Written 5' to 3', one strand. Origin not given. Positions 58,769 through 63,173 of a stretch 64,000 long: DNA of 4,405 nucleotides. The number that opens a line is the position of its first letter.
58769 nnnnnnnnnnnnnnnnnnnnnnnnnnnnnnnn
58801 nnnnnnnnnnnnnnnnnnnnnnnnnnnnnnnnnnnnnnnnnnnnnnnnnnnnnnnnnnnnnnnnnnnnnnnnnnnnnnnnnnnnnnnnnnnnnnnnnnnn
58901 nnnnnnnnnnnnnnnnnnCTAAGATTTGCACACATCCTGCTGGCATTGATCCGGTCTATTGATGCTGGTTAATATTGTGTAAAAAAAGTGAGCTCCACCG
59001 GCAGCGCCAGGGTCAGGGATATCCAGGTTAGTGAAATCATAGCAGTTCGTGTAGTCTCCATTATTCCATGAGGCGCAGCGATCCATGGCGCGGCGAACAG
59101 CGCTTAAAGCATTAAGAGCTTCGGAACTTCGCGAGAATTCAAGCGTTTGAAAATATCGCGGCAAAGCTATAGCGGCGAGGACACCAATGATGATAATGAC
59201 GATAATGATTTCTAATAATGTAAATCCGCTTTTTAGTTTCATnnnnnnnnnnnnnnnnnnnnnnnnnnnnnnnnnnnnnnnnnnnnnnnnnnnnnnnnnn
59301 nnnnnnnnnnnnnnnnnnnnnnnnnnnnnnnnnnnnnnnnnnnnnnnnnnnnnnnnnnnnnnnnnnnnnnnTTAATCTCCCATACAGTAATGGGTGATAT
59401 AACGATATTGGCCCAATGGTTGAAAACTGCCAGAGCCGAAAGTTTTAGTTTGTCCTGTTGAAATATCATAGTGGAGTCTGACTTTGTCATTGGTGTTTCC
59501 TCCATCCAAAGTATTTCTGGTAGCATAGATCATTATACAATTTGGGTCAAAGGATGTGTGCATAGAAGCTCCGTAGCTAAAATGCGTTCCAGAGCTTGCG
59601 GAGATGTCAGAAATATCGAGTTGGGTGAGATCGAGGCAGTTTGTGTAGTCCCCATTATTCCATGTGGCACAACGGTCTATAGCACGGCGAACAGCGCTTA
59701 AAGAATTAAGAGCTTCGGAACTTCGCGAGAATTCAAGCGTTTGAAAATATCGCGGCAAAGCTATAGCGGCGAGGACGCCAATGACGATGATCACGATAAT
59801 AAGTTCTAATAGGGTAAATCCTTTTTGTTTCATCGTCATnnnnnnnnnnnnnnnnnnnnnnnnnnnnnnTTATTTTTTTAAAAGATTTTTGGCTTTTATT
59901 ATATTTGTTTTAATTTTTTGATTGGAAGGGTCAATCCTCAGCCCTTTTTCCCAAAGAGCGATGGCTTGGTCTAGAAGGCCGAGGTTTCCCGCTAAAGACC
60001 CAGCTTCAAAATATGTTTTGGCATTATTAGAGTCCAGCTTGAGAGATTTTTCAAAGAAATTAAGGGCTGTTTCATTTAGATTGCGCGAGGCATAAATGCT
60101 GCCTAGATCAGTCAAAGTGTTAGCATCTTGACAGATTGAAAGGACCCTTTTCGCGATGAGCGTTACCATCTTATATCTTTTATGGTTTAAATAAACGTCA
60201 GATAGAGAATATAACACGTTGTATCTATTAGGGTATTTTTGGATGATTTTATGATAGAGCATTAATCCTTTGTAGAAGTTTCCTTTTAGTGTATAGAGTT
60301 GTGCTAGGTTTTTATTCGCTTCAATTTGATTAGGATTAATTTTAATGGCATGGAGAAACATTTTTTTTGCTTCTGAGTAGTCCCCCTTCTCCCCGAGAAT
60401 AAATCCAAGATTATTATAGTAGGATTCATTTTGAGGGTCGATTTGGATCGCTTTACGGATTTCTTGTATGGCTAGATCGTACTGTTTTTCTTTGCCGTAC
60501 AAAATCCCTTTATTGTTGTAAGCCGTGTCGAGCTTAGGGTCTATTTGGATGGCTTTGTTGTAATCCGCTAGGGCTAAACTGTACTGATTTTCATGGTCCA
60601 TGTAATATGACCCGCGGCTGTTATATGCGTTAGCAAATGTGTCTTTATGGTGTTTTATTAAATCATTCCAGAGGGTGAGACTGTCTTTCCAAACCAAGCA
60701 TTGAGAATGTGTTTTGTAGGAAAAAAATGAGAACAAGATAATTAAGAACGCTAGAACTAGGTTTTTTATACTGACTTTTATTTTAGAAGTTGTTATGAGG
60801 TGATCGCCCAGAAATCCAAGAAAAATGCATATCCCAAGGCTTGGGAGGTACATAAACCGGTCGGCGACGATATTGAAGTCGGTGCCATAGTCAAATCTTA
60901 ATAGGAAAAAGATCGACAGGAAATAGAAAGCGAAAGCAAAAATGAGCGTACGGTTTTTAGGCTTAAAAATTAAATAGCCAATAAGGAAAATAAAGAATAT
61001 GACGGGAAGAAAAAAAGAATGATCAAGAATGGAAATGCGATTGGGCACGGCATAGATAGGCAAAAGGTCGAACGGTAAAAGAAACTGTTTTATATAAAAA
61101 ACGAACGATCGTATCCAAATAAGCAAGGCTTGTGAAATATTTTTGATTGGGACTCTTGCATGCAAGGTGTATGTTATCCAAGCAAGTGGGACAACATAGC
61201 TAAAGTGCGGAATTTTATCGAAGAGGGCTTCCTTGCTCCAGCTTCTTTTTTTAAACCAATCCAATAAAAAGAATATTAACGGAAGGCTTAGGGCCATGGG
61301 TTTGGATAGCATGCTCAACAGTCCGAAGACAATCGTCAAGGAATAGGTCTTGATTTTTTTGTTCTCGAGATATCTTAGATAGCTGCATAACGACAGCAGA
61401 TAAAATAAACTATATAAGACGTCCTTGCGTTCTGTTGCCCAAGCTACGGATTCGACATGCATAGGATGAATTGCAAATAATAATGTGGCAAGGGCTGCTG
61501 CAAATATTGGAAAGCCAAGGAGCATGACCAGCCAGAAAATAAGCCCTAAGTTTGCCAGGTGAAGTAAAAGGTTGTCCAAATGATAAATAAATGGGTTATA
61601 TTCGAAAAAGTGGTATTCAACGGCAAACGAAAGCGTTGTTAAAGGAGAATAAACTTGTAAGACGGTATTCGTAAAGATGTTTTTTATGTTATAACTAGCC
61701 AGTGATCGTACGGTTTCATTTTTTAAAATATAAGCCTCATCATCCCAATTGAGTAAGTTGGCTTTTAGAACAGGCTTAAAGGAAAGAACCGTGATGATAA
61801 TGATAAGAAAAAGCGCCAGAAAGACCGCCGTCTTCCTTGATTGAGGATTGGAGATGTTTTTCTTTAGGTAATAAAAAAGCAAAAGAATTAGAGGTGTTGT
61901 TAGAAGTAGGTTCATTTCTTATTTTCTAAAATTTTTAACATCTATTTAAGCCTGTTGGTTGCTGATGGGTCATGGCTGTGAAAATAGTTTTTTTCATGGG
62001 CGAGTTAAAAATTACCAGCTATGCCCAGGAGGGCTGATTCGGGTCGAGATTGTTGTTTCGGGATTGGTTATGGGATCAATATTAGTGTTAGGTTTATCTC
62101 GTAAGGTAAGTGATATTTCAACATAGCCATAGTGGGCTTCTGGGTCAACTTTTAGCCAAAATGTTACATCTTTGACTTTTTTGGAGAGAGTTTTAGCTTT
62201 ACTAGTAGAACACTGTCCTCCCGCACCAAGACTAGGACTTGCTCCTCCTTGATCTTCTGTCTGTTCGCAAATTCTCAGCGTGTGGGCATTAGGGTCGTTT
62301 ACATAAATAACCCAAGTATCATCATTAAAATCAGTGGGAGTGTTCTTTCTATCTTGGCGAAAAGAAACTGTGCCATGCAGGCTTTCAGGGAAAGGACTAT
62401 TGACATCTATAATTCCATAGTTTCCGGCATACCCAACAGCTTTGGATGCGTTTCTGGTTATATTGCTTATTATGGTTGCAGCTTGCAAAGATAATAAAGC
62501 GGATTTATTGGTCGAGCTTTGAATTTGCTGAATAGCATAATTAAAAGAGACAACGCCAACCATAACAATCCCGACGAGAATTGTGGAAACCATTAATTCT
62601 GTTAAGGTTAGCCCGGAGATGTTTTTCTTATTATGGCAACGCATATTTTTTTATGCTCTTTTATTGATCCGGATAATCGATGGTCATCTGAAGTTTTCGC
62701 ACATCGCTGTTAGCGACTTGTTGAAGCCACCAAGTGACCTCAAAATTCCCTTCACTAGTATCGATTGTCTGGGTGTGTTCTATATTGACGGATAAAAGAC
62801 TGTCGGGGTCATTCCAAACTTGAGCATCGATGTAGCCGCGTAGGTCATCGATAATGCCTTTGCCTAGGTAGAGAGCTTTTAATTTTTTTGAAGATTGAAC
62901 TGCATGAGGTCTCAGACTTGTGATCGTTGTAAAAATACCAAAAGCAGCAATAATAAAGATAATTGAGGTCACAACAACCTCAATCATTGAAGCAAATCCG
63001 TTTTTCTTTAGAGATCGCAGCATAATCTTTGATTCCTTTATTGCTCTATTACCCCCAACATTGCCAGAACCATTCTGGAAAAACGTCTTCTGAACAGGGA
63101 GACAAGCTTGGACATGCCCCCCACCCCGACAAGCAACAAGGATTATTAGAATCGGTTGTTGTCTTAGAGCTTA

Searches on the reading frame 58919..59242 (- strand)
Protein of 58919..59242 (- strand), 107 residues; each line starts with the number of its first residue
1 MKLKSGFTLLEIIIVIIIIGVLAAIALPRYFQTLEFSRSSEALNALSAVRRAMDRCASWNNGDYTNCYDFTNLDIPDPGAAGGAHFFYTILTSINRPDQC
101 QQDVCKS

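Call 3: search_protein_families(library=pfam, proteins=[window:58919-59242:-], max_evalue=0.01)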
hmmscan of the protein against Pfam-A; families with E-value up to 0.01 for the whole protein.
window:58919-59242:- (107 aa): 1 family
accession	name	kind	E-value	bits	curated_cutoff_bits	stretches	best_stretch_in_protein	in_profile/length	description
PF07963.17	N_methyl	-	6.6e-07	29.1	21.2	1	1-27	1-27/27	Prokaryotic N-terminal methylation motif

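Call 4: search_protein_families(library=ncbifam, proteins=[window:58919-59242:-], max_evalue=0.01)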
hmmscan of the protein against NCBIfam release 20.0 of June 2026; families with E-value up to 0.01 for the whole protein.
window:58919-59242:- (107 aa): 10 families
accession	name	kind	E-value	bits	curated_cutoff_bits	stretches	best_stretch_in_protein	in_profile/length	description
TIGR01710.1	typeII_sec_gspG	equivalog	4.3e-11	43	88.85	1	5-64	1-59/134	type II secretion system major pseudopilin GspG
NF007862.0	PRK10574.1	equivalog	8.1e-11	42.2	138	1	1-78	1-76/145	prepilin peptidase-dependent pilin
NF041775.1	typeIV_PilA_Myxo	equivalog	3.7e-09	36.9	400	1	5-53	11-59/214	type IV pilin protein PilA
TIGR02532.1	IV_pilin_GFxxxE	domain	1.1e-07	31.4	16.3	1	5-27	2-24/24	prepilin-type N-terminal cleavage/methylation domain-containing protein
TIGR01708.2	typeII_sec_gspH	equivalog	8.6e-07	29.1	80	1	5-30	2-27/169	type II secretion system minor pseudopilin GspH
NF040999.1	pilin_ComGC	equivalog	6.3e-05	23.1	75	1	5-30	2-27/84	competence type IV pilus major pilin ComGC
TIGR02596.1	TIGR02596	subfamily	0.0003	20.9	70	1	7-41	1-35/196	Verru_Chthon cassette protein D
NF007800.0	PRK10506.1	equivalog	0.001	18.9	158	1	1-63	5-67/163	prepilin peptidase-dependent protein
TIGR02523.1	type_IV_pilV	equivalog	0.0013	19.2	52.2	1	5-44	2-41/139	type IV pilus modification protein PilV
NF041013.1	T4P_ComGE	equivalog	0.0016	18.5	49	1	5-56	4-56/83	competence type IV pilus minor pilin ComGE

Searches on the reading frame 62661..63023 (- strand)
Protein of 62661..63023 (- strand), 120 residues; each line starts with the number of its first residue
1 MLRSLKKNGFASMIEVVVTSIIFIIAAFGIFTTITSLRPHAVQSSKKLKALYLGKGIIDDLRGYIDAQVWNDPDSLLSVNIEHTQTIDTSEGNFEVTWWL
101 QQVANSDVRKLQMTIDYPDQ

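Call 3: search_protein_families(library=pfam, proteins=[window:62661-63023:-], max_evalue=0.01)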
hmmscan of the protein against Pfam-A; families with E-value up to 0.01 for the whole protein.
window:62661-63023:- (120 aa): 0 families

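Call 4: search_protein_families(library=ncbifam, proteins=[window:62661-63023:-], max_evalue=0.01)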
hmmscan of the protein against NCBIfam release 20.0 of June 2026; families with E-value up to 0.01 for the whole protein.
window:62661-63023:- (120 aa): 0 families
